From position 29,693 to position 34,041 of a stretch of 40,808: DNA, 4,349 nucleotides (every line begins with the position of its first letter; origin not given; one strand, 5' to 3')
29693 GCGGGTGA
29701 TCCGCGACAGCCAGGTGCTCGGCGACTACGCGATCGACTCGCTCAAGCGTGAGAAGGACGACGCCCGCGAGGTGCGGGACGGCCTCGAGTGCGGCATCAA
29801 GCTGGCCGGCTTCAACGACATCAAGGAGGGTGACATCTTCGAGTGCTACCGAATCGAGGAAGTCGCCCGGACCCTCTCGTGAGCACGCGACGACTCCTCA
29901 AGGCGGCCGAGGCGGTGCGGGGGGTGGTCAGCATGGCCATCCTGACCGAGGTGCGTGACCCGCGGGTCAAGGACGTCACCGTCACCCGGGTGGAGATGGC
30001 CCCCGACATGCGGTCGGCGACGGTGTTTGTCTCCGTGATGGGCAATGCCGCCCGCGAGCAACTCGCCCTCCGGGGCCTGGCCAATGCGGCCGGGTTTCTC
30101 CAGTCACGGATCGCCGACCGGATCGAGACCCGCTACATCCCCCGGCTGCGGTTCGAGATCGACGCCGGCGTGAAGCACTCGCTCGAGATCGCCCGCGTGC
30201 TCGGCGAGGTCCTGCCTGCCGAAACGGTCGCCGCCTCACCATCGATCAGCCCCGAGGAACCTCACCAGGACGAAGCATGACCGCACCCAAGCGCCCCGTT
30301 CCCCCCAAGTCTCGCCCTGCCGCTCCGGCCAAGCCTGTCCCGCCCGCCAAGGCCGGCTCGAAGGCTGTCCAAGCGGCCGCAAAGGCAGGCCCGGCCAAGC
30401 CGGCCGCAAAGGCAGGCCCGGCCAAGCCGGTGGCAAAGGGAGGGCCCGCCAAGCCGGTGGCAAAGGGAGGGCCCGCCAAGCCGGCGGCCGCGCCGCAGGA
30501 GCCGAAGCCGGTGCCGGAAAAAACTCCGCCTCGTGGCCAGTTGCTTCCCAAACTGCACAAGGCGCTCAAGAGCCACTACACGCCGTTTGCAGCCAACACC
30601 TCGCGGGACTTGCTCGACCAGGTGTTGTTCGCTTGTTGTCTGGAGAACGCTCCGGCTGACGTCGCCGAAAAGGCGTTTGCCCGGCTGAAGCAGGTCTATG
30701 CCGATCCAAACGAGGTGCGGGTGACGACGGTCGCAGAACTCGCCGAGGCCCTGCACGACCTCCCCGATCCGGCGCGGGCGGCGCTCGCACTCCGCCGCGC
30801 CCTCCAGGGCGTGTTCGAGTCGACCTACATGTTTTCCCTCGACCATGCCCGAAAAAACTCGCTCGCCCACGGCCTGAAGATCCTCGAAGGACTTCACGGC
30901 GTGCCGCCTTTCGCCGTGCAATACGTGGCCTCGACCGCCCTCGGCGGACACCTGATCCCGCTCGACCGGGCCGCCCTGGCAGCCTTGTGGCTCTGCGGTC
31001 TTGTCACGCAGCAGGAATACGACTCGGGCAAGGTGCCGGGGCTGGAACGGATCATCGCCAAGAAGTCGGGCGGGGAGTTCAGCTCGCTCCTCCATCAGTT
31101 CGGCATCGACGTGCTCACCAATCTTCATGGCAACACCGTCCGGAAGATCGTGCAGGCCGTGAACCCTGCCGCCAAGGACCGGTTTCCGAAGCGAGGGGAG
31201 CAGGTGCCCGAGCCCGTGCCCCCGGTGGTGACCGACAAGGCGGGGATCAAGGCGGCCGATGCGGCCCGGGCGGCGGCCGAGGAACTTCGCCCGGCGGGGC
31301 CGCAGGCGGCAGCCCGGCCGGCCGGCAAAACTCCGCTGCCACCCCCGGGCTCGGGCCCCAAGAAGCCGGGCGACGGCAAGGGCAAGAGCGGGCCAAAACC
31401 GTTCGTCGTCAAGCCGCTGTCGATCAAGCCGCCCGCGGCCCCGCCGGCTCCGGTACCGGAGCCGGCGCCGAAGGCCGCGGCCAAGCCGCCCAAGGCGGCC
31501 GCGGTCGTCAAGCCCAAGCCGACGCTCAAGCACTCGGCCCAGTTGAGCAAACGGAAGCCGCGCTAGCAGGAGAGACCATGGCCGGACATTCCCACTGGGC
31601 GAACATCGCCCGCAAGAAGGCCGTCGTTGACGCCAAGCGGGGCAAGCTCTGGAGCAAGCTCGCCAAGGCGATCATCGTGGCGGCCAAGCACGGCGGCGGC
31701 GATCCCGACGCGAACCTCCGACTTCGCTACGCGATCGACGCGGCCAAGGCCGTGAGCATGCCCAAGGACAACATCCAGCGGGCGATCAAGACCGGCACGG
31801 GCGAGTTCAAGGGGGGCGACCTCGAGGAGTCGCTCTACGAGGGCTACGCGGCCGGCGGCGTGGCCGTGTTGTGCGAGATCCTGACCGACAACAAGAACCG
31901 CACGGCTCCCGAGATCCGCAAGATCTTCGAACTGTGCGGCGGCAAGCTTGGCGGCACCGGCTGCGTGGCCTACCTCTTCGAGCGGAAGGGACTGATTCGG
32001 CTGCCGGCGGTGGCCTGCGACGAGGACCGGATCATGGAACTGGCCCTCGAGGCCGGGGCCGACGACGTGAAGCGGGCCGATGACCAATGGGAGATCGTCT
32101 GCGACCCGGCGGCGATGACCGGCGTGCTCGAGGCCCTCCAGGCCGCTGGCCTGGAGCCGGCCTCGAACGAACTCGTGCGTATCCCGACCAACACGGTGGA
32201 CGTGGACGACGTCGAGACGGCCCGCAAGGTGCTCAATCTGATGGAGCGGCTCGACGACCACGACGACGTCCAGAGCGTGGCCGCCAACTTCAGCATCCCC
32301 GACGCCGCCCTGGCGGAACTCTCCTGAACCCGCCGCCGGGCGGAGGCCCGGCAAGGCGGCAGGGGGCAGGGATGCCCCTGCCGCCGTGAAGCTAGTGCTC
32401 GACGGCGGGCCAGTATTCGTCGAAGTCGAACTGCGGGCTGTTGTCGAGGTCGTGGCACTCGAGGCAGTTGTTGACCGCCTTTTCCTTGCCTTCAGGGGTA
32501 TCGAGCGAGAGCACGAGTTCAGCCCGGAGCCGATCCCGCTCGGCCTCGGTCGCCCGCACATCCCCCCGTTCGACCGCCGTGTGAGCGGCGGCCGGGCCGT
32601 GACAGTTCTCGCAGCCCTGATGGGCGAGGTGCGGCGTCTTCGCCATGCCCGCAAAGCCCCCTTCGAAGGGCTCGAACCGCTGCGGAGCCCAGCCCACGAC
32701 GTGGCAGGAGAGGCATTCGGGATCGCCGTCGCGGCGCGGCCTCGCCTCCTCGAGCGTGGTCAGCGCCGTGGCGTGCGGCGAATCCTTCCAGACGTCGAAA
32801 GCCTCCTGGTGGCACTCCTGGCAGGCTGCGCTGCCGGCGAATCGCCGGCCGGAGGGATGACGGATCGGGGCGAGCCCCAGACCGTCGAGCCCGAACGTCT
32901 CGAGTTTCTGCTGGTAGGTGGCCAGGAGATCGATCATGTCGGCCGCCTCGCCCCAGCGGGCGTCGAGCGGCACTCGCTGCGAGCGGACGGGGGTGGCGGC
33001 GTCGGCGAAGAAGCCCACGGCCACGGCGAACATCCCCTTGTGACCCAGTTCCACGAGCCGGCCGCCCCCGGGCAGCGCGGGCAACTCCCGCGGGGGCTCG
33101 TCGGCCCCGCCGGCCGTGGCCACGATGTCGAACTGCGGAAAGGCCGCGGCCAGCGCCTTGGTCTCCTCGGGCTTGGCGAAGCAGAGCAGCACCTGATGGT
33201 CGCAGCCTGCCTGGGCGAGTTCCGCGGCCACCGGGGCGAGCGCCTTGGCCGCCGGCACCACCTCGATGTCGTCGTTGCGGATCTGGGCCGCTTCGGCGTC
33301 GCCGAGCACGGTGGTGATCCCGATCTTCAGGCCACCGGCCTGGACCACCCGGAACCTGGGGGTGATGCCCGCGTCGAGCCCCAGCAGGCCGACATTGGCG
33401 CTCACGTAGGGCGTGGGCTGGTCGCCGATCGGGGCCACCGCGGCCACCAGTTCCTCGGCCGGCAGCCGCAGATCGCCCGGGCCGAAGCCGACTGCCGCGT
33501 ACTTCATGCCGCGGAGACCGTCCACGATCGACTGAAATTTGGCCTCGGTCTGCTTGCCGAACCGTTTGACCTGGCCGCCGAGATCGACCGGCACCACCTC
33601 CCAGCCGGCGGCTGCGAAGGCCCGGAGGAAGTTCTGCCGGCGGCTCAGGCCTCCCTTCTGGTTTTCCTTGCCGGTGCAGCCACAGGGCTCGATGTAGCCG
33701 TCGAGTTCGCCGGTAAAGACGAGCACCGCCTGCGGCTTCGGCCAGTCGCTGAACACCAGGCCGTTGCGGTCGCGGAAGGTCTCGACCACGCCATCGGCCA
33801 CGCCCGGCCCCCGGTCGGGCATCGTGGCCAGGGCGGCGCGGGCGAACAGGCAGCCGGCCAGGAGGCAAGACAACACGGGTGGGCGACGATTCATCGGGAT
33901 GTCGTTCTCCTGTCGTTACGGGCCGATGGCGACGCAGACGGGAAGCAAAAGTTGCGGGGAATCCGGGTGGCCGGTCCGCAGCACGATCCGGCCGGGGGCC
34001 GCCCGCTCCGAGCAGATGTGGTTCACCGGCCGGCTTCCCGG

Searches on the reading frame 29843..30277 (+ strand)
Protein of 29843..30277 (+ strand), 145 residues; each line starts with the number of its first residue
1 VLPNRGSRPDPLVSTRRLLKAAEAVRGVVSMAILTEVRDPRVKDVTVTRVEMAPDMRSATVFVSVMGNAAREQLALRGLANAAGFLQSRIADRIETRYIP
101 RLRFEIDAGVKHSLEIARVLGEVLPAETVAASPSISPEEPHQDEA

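Call 72: search_protein_families(library=pfam, proteins=[window:29843-30277:+], max_evalue=0.001)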
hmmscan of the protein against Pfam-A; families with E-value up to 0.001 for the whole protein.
window:29843-30277:+ (145 aa): 1 family
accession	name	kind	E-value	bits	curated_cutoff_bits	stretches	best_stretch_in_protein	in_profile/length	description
PF02033.23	RBFA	-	4.8e-26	91.5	34.7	1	18-120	2-105/105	Ribosome-binding factor A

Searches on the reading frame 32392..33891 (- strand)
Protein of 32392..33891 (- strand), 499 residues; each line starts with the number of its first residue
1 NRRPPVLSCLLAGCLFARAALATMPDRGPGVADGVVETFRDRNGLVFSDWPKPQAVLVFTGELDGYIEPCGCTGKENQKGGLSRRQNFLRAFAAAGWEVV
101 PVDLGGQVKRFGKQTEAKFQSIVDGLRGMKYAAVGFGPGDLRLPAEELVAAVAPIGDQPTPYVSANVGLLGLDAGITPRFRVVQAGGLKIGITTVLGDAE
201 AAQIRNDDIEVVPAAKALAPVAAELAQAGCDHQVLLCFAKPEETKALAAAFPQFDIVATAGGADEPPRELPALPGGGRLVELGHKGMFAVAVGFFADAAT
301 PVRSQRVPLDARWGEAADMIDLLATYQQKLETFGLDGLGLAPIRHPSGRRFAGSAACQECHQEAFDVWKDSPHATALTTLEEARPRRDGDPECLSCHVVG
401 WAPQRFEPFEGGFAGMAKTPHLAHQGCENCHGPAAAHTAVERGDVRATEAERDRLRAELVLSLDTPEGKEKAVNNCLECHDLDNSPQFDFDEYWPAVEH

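Call 72: search_protein_families(library=pfam, proteins=[window:32392-33891:-], max_evalue=0.001)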
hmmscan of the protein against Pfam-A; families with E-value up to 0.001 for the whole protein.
window:32392-33891:- (499 aa): 2 families
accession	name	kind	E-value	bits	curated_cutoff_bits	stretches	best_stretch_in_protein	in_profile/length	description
PF13435.11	Cytochrome_C554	-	1.4e-13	52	20.8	1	356-432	1-84/84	Cytochrome c554 and c-prime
PF14522.11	Cytochrome_C7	-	4.1e-07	30.2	24.8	0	420-484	7-52/67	Cytochrome c7 and related cytochrome c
